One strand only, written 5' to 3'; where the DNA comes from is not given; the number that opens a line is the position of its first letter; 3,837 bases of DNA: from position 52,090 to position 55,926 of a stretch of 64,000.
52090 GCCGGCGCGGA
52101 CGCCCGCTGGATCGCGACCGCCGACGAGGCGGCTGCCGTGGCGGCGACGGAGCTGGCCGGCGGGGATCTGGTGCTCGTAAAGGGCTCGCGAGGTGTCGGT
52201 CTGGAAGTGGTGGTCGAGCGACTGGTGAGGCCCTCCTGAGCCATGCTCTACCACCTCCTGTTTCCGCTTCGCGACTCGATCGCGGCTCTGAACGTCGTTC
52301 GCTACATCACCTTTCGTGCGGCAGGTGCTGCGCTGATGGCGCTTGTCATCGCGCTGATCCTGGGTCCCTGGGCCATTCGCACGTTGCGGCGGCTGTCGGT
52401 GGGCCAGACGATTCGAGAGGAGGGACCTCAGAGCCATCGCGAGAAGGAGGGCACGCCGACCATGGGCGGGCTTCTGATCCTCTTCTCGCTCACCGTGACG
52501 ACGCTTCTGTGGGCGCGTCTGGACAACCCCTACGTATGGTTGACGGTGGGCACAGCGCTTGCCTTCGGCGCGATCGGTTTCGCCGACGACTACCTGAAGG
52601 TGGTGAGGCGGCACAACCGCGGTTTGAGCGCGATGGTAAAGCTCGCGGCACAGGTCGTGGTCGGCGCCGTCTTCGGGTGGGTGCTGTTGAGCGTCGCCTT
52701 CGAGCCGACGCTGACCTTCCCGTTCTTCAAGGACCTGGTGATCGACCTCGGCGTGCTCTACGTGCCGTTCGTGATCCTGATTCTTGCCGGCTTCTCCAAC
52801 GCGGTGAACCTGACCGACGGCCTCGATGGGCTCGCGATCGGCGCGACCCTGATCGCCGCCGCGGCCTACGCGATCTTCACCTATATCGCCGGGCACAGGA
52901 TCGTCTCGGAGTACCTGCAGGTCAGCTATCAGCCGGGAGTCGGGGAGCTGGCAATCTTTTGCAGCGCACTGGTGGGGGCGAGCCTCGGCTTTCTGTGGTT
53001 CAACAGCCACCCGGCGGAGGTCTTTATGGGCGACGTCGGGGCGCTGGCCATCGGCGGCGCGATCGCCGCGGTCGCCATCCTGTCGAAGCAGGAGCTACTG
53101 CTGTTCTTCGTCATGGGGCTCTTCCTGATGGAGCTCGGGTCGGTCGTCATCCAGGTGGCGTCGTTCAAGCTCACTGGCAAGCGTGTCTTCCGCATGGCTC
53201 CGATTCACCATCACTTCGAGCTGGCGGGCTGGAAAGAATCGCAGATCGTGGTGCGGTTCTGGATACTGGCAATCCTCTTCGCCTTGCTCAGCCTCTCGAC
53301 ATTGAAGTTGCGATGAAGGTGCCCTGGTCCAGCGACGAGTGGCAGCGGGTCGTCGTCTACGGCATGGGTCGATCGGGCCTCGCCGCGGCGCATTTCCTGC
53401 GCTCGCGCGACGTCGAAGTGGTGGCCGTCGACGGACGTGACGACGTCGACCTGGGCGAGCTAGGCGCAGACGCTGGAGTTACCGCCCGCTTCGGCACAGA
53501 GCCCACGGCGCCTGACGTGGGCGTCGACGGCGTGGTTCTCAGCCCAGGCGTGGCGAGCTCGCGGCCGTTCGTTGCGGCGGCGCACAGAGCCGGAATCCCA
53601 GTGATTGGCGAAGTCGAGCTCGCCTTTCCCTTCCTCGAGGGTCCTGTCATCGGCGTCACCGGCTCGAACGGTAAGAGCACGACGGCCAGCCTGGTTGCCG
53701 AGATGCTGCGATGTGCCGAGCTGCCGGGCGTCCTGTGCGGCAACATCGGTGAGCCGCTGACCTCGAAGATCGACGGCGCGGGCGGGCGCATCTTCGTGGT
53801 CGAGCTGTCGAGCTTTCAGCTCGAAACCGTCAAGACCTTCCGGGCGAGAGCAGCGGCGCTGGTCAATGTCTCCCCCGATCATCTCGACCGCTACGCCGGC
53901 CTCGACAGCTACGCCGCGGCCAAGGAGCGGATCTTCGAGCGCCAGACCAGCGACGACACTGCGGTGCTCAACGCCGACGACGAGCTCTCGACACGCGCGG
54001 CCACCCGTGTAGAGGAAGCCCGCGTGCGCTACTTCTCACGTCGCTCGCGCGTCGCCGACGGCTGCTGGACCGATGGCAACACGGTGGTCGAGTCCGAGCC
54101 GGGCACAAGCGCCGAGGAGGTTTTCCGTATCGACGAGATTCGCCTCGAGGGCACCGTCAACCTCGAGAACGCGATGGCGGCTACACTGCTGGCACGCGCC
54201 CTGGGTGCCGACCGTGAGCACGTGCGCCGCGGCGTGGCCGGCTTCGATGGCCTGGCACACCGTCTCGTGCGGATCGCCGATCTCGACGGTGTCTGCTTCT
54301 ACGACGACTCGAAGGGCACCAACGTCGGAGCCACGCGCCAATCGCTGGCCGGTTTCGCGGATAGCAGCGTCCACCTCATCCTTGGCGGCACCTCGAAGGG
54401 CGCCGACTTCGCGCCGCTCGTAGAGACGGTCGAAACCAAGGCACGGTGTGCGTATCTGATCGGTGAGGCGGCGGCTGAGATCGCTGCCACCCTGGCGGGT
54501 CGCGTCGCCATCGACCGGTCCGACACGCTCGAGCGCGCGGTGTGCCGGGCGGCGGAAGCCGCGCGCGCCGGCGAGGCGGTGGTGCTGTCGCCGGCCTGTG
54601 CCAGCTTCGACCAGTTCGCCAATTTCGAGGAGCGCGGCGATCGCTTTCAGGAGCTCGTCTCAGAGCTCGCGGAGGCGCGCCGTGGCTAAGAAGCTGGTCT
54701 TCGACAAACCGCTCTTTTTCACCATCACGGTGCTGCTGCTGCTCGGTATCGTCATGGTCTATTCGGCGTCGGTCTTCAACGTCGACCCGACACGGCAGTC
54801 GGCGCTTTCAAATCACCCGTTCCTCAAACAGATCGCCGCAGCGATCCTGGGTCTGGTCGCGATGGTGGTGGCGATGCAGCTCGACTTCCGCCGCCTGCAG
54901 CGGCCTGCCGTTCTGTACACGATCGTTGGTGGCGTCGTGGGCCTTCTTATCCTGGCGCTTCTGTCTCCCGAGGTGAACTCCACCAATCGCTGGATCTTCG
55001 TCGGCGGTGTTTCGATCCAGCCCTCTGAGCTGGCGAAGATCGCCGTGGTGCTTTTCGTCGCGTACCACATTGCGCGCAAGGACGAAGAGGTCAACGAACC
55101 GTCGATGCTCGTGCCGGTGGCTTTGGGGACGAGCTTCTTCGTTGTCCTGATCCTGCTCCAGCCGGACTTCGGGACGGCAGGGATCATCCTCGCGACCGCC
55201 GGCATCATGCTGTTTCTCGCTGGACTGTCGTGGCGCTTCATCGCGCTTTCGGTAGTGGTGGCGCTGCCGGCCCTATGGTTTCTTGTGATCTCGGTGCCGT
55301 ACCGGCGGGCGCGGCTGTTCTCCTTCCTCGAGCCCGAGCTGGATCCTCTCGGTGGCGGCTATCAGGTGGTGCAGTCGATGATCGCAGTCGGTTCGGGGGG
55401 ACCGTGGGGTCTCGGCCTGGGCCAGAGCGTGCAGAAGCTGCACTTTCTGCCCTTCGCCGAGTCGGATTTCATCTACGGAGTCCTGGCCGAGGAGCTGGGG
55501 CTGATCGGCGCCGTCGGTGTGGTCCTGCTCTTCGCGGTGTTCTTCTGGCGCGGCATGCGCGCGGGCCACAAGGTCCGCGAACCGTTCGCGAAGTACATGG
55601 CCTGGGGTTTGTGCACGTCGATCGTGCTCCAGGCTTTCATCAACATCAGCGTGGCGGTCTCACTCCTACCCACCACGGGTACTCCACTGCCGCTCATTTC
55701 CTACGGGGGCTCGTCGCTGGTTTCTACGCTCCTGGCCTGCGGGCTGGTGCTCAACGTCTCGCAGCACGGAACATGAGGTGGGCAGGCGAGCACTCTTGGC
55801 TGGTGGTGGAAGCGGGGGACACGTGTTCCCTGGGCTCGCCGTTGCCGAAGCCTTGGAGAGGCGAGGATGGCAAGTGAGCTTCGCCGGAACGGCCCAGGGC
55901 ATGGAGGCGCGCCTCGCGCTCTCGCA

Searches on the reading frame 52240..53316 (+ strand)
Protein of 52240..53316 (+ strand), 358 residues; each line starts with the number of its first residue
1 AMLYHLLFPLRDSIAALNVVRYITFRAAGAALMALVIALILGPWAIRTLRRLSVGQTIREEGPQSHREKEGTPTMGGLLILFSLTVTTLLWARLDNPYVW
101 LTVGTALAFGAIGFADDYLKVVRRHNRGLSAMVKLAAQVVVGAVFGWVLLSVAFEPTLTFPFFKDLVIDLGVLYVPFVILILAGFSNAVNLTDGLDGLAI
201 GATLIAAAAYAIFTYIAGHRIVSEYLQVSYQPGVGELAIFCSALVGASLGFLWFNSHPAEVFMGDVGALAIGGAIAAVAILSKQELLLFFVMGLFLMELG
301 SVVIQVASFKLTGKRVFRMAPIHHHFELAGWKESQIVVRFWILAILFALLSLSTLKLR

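Call 21: search_protein_families(library=pfam, proteins=[window:52240-53316:+], max_evalue=0.0001)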
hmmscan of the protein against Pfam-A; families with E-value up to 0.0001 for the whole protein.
window:52240-53316:+ (358 aa): 2 families
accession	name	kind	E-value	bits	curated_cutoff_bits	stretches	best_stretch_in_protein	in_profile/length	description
PF00953.26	Glycos_transf_4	-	3.5e-35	121.8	27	1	100-282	2-159/160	Glycosyl transferase family 4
PF10555.14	MraY_sig1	-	9.3e-06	25.3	20.1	1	69-81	1-13/13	Phospho-N-acetylmuramoyl-pentapeptide-transferase signature 1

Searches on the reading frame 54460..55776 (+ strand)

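Call 21: search_protein_families(library=pfam, proteins=[window:54460-55776:+], max_evalue=0.0001)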
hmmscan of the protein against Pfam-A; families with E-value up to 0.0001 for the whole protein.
window:54460-55776:+ (438 aa): 1 family
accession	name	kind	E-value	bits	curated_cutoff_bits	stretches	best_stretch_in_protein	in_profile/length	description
PF01098.24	FTSW_RODA_SPOVE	-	5.4e-102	341.9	26.4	1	85-436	3-353/356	Cell cycle protein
